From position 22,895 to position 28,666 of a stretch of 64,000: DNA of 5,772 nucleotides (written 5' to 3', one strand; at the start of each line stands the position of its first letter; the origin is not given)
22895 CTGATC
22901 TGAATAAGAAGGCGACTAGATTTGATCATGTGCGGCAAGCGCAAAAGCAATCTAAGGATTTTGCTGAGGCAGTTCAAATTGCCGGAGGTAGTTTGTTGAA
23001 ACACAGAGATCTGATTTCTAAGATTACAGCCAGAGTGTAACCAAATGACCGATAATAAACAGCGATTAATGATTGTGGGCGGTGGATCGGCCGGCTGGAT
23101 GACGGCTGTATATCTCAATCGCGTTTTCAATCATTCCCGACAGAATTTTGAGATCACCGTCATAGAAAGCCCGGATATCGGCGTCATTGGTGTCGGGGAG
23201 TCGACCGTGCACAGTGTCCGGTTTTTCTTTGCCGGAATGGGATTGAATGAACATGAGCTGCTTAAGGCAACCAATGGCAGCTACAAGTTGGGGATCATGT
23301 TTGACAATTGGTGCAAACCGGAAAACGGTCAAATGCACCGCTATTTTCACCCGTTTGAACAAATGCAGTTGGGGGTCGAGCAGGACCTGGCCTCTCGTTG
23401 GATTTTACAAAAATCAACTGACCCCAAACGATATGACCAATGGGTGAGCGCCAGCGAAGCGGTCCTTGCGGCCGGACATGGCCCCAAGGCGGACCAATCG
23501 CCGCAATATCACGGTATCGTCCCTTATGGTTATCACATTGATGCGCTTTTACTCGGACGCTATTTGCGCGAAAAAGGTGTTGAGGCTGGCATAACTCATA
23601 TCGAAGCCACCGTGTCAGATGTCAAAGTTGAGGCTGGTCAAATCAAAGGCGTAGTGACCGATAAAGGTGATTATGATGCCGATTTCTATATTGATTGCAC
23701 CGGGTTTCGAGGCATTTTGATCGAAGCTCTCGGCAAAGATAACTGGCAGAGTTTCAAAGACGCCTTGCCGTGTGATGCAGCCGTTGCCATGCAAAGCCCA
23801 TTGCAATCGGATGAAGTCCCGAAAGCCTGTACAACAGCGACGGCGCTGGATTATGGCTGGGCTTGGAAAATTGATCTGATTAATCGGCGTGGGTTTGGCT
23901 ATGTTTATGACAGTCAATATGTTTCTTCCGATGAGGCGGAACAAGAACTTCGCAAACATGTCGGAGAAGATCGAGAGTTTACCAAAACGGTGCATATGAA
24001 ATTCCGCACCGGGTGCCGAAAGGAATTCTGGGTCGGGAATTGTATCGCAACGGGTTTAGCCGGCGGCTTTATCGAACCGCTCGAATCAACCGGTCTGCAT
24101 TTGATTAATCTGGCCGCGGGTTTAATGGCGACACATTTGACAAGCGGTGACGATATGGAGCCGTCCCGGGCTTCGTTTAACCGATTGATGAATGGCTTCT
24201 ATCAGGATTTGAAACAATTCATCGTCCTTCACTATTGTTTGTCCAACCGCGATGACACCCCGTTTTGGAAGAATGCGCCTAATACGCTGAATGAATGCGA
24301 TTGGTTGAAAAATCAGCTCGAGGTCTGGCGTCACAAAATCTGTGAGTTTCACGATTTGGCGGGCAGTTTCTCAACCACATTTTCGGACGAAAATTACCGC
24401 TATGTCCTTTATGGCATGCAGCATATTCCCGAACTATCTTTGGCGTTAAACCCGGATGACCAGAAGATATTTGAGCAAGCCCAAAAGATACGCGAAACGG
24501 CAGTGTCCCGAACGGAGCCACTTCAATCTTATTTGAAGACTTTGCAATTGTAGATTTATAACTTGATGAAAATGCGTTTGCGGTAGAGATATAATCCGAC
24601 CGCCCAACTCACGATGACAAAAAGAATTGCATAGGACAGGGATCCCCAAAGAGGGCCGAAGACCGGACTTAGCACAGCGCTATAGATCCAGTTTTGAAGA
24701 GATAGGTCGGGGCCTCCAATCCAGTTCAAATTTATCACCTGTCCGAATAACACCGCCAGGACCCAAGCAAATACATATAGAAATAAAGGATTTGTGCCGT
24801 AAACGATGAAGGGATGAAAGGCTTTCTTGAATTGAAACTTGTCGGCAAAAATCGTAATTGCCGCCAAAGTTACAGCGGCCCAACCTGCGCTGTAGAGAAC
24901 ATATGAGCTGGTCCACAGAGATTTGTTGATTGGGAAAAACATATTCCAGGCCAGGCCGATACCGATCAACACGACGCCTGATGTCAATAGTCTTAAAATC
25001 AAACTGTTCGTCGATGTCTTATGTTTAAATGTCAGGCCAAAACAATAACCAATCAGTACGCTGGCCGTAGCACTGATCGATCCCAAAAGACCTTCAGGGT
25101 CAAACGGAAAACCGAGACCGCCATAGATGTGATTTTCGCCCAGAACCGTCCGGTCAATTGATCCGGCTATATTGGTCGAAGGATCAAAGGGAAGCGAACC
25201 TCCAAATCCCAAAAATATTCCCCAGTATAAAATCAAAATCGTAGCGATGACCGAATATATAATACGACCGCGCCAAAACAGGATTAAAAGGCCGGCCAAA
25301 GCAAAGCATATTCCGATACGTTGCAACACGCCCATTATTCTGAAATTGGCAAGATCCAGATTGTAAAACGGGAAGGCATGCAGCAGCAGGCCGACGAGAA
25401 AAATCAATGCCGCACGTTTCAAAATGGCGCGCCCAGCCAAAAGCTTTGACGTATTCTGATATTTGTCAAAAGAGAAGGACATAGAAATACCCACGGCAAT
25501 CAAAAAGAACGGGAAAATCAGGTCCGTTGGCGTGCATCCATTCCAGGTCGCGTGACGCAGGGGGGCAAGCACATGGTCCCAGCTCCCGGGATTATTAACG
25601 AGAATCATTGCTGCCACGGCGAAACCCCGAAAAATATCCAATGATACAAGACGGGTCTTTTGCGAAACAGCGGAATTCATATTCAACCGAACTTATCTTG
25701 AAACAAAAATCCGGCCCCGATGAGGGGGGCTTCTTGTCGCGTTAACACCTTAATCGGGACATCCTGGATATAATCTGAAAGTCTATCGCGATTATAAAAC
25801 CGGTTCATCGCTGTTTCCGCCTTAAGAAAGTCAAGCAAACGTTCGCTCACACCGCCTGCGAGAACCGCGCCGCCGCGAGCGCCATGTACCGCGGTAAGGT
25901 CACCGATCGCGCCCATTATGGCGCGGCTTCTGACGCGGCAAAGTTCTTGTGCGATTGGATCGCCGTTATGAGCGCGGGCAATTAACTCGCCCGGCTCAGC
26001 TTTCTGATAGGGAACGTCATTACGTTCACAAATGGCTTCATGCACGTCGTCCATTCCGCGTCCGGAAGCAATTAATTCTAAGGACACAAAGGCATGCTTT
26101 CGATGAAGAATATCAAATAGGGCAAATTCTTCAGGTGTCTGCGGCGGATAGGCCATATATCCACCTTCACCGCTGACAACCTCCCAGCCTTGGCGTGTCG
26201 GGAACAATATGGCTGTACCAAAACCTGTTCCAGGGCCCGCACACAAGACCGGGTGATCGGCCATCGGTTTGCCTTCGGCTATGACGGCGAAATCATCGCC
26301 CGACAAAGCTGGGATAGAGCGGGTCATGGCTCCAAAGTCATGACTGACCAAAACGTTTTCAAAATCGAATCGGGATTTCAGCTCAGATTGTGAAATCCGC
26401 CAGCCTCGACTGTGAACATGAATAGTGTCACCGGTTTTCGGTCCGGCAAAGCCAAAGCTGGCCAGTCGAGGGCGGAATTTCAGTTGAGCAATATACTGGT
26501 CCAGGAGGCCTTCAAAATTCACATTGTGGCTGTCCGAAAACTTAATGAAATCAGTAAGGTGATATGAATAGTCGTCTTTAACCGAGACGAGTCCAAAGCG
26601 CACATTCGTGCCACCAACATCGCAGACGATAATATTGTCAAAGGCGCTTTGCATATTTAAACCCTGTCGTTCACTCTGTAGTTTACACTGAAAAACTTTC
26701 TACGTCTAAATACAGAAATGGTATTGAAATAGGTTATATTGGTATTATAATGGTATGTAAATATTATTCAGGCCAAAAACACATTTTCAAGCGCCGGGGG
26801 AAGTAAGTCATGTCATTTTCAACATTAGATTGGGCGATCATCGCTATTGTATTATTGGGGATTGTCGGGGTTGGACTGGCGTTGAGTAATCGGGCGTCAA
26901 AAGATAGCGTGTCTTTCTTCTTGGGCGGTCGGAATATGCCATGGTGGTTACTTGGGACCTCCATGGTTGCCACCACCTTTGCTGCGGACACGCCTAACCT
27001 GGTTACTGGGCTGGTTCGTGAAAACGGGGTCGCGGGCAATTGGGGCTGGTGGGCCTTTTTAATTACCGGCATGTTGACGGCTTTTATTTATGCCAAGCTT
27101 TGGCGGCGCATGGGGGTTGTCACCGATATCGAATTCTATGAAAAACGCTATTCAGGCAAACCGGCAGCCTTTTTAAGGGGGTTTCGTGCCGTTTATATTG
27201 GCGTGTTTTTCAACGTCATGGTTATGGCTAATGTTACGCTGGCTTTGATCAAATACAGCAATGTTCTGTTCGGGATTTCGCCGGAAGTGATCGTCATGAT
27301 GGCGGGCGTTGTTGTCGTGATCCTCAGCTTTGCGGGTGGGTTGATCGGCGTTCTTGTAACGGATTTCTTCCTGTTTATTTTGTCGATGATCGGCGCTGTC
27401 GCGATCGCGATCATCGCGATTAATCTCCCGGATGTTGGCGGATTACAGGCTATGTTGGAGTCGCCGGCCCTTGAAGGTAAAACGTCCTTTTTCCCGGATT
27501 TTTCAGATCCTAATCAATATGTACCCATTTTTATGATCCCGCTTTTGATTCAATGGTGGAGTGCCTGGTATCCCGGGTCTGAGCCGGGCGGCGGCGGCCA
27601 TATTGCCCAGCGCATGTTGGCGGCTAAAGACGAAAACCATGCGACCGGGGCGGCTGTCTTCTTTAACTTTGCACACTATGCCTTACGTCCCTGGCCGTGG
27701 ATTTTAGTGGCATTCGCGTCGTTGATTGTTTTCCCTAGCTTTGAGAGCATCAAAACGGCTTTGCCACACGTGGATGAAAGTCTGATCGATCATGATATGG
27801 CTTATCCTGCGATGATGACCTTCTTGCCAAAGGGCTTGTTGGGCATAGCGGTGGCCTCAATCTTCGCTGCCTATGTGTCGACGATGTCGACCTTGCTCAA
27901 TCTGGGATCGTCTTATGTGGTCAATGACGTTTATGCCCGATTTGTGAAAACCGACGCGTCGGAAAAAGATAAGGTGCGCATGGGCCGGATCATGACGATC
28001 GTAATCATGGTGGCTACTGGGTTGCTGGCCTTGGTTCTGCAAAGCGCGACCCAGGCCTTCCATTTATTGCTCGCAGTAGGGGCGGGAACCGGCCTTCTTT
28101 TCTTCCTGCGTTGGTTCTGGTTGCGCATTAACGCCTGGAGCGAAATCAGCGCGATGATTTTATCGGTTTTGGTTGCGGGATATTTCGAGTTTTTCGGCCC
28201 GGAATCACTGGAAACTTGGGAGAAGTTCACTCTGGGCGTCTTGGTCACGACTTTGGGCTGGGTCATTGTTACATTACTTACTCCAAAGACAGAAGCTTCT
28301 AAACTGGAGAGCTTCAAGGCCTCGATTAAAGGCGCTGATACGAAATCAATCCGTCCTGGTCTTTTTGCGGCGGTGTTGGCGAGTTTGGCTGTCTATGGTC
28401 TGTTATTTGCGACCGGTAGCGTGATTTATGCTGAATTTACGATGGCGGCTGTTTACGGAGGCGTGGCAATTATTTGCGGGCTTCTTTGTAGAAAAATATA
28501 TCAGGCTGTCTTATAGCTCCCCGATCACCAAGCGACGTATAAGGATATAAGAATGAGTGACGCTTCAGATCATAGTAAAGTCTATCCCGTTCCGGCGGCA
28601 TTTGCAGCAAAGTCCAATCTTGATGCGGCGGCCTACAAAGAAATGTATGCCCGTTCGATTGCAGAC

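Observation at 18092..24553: TonB-dependent receptor + SapC + two tandem halogenase-like flavoproteins embedded in the GlcNAc/chitin regulon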

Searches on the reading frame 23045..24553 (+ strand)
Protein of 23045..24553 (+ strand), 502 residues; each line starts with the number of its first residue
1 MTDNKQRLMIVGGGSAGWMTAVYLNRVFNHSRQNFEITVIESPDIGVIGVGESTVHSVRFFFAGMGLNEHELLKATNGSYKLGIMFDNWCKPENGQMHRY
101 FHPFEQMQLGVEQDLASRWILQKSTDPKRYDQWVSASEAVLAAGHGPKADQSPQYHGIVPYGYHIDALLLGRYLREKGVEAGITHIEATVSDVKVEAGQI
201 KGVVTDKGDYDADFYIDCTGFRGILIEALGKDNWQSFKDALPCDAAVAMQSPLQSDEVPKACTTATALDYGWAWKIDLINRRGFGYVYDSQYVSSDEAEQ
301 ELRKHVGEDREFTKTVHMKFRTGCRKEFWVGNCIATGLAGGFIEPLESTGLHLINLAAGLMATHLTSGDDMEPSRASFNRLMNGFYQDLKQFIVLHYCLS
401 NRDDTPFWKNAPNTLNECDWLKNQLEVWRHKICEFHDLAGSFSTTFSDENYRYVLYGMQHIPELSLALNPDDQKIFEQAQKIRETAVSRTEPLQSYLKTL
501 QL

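Call 3: search_protein_families(library=pfam, proteins=[window:23045-24553:+])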
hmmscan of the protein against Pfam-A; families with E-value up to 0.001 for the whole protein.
window:23045-24553:+ (502 aa): 3 families
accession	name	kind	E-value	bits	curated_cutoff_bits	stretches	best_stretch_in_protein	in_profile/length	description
PF04820.20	Trp_halogenase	-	1.8e-119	400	21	1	8-463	2-447/458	Tryptophan halogenase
PF01266.30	DAO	-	2.7e-09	37.4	27.9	1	9-222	3-205/353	FAD dependent oxidoreductase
PF07992.20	Pyr_redox_2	-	0.00036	20.5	26.1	0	7-42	2-31/291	Pyridine nucleotide-disulphide oxidoreductase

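Call 4: search_protein_families(library=ncbifam, proteins=[window:23045-24553:+])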
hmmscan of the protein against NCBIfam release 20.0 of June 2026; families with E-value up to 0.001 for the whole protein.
window:23045-24553:+ (502 aa): 6 families
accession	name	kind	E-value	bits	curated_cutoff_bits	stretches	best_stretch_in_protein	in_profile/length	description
NF049967.1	QhpG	equivalog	2.7e-09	36.4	240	1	172-310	89-217/423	flavin-dependent monooxygenase QhpG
NF033113.0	halo_ClmS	equivalog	2.5e-08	32.9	900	1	164-316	108-252/570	chloramphenicol-biosynthetic FADH2-dependent halogenase CmlS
TIGR02032.1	GG-red-SF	subfamily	1.4e-06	28.3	158.8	1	170-362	93-293/297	geranylgeranyl reductase family protein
NF038174.1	maturase_GoxB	equivalog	3.9e-05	22.8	400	0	169-281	100-208/358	glycine oxidase maturase GoxB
NF046103.1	NOXase_Strep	equivalog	0.00011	21.3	600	1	174-240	199-260/442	H2O-forming NADH oxidase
NF038171.1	maturase_LodB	equivalog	0.00089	18.4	400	0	9-73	3-62/361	lysine-epsilon-oxidase maturase LodB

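Call 6: search_solved_structures(query=window:23045-24553:+, show_alignments=2)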
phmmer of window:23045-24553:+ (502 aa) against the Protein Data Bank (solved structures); distinct sequences matched with E-value up to 0.001: 32.
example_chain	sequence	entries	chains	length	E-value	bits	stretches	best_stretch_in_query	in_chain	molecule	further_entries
6nsd_A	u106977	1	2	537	3.3e-91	309.7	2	154-470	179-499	Tryptophan halogenase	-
8fov_A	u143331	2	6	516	1.6e-89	304.2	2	159-454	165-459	Tryptophan 5-halogenase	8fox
5lv9_A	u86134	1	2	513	3.6e-89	303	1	8-480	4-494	thermophilic tryptophan halogenase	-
2wet_A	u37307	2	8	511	3.8e-87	296.3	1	8-430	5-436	TRYPTOPHAN 5-HALOGENASE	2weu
2wes_A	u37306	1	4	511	9.8e-87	295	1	8-430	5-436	TRYPTOPHAN 5-HALOGENASE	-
5hy5_A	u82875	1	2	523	1.2e-86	294.7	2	159-436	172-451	Tryptophan 6-halogenase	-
9lu2_A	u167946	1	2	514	1.8e-86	294.1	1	6-463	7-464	L11-2 tryptophan halogenase putative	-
2pyx_A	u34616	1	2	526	5.9e-75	256.1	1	7-497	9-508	Tryptophan halogenase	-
6p00_A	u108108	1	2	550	1.5e-70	241.6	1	6-430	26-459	Flavin-dependent tryptophan halogenase RebH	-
9luq_A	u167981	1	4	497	2e-70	241.2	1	6-484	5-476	Tryptophan halogenase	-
6ib5_A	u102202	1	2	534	2.2e-70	241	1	3-431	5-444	Tryptophan 6-halogenase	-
7aqu_A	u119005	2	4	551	3.2e-70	240.5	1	3-431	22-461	Tryptophan 6-halogenase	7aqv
9ltb_A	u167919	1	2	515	4.4e-70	240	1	6-465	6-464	Tryptophan halogenase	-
2e4g_A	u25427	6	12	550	7.4e-70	239.3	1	6-432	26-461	Tryptophan halogenase | Tryptophan 7-halogenase RebH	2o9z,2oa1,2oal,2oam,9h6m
4lu6_A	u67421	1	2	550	8e-70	239.2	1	6-432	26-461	Flavin-dependent tryptophan halogenase RebH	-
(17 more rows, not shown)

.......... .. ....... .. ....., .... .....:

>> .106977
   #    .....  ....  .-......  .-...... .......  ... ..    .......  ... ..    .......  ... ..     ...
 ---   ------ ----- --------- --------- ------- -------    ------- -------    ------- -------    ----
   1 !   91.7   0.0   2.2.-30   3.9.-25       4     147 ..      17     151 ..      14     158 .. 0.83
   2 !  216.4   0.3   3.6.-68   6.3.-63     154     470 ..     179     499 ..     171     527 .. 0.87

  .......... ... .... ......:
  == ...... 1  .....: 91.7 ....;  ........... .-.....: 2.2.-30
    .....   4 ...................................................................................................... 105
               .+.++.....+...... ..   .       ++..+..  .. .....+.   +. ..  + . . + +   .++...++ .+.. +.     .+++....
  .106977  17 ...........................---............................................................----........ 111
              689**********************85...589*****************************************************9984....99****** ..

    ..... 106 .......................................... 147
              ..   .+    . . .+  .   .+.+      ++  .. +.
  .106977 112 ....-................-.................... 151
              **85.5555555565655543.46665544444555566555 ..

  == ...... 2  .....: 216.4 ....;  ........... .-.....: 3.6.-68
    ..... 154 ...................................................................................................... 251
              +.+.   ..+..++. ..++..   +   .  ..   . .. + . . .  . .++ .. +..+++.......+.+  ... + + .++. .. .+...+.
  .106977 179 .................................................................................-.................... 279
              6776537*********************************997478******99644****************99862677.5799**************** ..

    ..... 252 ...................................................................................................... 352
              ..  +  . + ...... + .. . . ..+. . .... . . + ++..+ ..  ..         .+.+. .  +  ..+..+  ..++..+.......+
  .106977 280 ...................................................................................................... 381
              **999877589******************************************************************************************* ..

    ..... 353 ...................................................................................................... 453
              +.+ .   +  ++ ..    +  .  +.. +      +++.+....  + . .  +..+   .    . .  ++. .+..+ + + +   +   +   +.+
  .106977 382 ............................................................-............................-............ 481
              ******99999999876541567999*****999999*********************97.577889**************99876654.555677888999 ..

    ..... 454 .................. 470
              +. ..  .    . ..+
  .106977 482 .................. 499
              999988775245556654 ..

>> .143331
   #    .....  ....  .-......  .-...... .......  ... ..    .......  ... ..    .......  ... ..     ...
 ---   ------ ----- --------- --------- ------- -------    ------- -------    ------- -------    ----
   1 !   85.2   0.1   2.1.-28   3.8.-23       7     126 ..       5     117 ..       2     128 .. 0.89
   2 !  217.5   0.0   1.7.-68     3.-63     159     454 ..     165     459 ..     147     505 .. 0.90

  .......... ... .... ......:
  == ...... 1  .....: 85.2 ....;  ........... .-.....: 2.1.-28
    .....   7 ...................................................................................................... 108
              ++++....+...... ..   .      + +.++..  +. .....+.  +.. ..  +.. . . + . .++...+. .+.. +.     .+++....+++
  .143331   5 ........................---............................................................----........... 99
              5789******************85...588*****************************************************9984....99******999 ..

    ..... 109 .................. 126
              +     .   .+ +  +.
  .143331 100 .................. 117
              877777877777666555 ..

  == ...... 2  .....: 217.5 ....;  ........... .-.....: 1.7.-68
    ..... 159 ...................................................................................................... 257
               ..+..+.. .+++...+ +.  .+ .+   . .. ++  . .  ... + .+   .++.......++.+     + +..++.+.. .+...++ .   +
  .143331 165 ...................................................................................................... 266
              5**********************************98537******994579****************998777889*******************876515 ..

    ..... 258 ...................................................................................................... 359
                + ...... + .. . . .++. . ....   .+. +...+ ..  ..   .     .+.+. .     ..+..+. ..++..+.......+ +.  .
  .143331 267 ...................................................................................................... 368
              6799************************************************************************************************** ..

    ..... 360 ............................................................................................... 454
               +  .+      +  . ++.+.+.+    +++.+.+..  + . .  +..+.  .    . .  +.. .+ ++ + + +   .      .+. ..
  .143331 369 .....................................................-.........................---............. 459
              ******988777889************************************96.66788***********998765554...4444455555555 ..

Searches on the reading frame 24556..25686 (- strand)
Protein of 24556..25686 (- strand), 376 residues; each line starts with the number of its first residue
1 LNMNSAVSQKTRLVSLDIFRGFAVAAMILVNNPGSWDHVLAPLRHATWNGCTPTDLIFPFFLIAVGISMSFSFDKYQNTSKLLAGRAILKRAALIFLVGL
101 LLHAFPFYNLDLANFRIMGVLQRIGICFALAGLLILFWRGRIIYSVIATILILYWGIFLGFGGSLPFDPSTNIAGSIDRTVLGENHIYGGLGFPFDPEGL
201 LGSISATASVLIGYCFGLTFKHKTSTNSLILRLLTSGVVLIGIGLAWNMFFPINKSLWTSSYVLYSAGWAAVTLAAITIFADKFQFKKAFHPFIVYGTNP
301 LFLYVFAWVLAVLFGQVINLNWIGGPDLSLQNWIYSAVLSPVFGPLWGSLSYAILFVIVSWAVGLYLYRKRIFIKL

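Call 3: search_protein_families(library=pfam, proteins=[window:24556-25686:-])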
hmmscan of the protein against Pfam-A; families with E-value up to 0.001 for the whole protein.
window:24556-25686:- (376 aa): 1 family
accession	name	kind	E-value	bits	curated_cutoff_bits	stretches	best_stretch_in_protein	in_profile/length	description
PF07786.18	HGSNAT_cat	-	4e-10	40.1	22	1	12-153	1-135/222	Heparan-alpha-glucosaminide N-acetyltransferase, catalytic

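Call 4: search_protein_families(library=ncbifam, proteins=[window:24556-25686:-])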
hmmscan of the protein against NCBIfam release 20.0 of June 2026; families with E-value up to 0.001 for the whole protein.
window:24556-25686:- (376 aa): 1 family
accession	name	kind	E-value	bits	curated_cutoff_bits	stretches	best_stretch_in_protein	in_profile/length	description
NF046061.1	NagX_SO_3504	equivalog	5.7e-38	131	480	1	11-375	2-368/369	transmembrane glucosamine N-acetyltransferase NagX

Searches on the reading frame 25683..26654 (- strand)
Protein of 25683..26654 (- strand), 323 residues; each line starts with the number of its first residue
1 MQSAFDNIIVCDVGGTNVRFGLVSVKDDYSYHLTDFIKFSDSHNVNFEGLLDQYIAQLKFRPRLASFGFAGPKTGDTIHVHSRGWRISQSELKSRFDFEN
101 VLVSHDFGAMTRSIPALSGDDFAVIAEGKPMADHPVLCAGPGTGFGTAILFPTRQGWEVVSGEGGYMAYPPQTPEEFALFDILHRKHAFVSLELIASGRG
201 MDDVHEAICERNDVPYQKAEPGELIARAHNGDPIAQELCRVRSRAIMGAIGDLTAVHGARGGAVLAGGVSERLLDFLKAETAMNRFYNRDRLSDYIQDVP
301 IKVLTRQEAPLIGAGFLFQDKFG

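Call 27: search_protein_families(library=pfam, proteins=[window:25683-26654:-], max_evalue=0.00001)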
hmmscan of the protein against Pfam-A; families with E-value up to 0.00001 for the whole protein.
window:25683-26654:- (323 aa): 1 family
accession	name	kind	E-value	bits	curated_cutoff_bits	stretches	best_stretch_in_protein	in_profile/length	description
PF02685.22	Glucokinase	-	2.4e-64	217.8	22.1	1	10-319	2-312/314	Glucokinase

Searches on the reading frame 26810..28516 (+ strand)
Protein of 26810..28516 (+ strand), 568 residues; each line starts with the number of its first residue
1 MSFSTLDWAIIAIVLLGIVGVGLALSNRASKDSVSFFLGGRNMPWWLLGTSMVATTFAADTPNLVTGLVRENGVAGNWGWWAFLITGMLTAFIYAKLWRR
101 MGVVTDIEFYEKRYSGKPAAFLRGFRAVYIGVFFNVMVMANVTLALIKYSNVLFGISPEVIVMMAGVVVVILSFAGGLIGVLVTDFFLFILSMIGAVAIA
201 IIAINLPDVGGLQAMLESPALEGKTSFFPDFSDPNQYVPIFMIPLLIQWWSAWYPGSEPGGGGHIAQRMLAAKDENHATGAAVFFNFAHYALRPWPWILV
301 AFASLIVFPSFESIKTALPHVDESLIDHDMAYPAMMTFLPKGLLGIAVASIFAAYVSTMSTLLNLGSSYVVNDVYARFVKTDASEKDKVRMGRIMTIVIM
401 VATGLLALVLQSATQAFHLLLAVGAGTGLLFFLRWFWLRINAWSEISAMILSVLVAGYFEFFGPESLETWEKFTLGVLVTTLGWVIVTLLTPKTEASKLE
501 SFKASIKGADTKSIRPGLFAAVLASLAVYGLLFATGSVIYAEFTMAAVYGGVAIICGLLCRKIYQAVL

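Call 27: search_protein_families(library=pfam, proteins=[window:26810-28516:+], max_evalue=0.00001)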
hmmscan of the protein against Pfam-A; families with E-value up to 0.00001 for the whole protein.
window:26810-28516:+ (568 aa): 1 family
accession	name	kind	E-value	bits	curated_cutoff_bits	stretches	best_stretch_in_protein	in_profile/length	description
PF00474.23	SSF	-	1.3e-34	120.3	22.8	1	36-450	1-404/406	Sodium:solute symporter family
